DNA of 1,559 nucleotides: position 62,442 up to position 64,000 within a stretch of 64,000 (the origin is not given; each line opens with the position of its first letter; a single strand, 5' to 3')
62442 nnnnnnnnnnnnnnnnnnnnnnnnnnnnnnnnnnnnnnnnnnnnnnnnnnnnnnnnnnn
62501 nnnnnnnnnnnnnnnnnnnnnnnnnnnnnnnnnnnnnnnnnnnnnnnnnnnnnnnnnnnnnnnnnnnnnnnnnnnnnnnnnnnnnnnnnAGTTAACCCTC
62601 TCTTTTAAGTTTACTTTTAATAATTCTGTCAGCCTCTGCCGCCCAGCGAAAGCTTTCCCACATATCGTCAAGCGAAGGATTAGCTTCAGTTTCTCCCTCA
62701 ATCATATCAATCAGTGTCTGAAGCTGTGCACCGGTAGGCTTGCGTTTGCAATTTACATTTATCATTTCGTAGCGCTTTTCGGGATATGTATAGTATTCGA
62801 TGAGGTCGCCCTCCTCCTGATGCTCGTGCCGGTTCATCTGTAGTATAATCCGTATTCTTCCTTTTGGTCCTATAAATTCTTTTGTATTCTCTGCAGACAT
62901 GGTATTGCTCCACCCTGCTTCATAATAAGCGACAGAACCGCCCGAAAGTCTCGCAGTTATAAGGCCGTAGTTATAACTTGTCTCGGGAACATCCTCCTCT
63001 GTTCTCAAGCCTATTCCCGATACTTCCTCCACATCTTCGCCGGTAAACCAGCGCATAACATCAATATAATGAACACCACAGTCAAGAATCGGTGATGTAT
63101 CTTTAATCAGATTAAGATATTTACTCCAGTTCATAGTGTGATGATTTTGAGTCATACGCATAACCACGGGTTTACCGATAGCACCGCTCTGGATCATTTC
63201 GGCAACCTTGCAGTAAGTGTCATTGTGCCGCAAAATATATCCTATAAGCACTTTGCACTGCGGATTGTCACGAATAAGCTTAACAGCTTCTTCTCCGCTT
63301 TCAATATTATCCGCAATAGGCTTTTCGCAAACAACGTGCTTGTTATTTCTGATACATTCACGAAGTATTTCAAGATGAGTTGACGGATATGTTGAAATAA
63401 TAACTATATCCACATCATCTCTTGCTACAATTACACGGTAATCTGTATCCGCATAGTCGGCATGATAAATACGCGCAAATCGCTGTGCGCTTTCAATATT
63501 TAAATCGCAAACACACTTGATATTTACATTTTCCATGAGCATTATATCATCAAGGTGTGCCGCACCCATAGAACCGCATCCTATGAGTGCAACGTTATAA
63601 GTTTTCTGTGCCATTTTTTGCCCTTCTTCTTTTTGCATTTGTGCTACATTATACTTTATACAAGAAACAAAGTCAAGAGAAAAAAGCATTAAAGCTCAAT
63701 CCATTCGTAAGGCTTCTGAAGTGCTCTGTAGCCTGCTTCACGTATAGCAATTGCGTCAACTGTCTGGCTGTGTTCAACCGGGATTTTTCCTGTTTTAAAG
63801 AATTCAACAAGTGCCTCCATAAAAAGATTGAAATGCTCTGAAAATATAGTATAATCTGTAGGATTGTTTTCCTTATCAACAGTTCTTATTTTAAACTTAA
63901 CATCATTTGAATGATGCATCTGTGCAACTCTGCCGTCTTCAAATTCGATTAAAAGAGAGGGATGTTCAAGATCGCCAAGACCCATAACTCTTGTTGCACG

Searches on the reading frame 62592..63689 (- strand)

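Call 7: search_protein_families(library=pfam, proteins=[window:62592-63689:-])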
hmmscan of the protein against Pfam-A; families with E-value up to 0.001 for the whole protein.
window:62592-63689:- (365 aa): 5 families
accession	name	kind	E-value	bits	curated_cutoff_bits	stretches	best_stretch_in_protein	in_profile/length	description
PF01408.29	GFO_IDH_MocA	-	8.2e-22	78.6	24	1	32-144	2-114/120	Oxidoreductase family, NAD-binding Rossmann fold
PF22725.1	GFO_IDH_MocA_C3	-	2e-18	67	27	1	161-280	3-124/124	GFO/IDH/MocA C-terminal domain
PF02894.22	GFO_IDH_MocA_C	-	9.8e-10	39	22.9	1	164-359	2-209/218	Oxidoreductase family, C-terminal alpha/beta domain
PF03807.23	F420_oxidored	-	0.00012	23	21.6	1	33-117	2-86/94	NADP oxidoreductase coenzyme F420-dependent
PF03435.24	Sacchrp_dh_NADP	-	0.00035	21.4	25.1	0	33-121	1-97/129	Saccharopine dehydrogenase NADP binding domain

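Call 10: search_protein_families(library=ncbifam, proteins=[window:62592-63689:-], max_evalue=0.01)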
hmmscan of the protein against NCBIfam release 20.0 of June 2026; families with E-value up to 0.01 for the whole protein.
window:62592-63689:- (365 aa): 12 families
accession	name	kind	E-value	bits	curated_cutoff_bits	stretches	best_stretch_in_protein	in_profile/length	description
TIGR04380.1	myo_inos_iolG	equivalog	2.5e-42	144.9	355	1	31-359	2-325/330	inositol 2-dehydrogenase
NF040723.1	UDP-GlcNAcDh_Arch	equivalog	2e-32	113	450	1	32-257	2-214/302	UDP-N-acetylglucosamine 3-dehydrogenase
NF058563.1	BT_2159_fam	equivalog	2e-25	89.6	650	1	32-222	2-189/350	disaccharide 3-dehydrogenase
NF052679.1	InsChiInosDhIolG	equivalog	3.2e-23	82.3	540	1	31-224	3-193/343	bifunctional inositol 2-dehydrogenase/D-chiro-inositol 1-dehydrogenase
NF052479.1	LevoglcsnDh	equivalog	1.5e-19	69.9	650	1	29-225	2-210/386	levoglucosan dehydrogenase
NF041392.1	XylDh_Gfo6_Halo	equivalog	4.6e-16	58.5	350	1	18-281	4-275/350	D-xylose 1-dehydrogenase Gfo6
NF058561.1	BT_2158_fam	equivalog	5.5e-15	54.9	750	1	21-178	26-181/487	glycoside 3-dehydrogenase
NF007574.0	PRK10206.1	equivalog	1.9e-07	30.5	352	1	32-178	4-150/345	oxidoreductase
NF008607.0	PRK11579.1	subfamily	2.9e-05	23.2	330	1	80-176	52-147/346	oxidoreductase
NF003989.0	PRK05472.1-3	equivalog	0.00067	19.5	177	1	14-108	68-163/215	redox-sensing transcriptional repressor Rex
TIGR00112.1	proC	equivalog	0.0019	17.9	196.75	1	33-115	1-82/263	pyrroline-5-carboxylate reductase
NF003990.0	PRK05472.1-4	equivalog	0.0052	16.4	233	1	13-110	66-164/214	redox-sensing transcriptional repressor Rex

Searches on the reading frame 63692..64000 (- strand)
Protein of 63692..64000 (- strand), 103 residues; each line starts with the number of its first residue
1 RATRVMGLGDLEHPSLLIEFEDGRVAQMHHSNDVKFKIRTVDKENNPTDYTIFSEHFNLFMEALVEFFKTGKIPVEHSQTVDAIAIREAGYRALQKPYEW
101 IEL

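Call 73: search_protein_families(library=pfam, proteins=[window:63692-64000:-], max_evalue=10)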
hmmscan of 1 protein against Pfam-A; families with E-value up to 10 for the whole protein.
seq(103 aa): 5 families
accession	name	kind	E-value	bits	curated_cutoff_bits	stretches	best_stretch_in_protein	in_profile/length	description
PF23614.1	DUF7141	-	0.057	13.6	27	1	10-31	10-31/61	Domain of unknown function (DUF7141)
PF21324.2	SHPRH_helical-2nd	-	0.06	13.6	27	1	31-84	98-151/222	E3 ubiquitin-protein ligase SHPRH, second helical domain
PF16017.11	BTB_3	-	0.1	13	22.3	1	39-83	36-80/106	BTB/POZ domain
PF07445.17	PriC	-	0.11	12.7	23.3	1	38-101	55-119/174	Primosomal replication protein priC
PF01521.26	Fe-S_biosyn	-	0.21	12.3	26.3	1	13-62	20-71/110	Iron-sulphur cluster biosynthesis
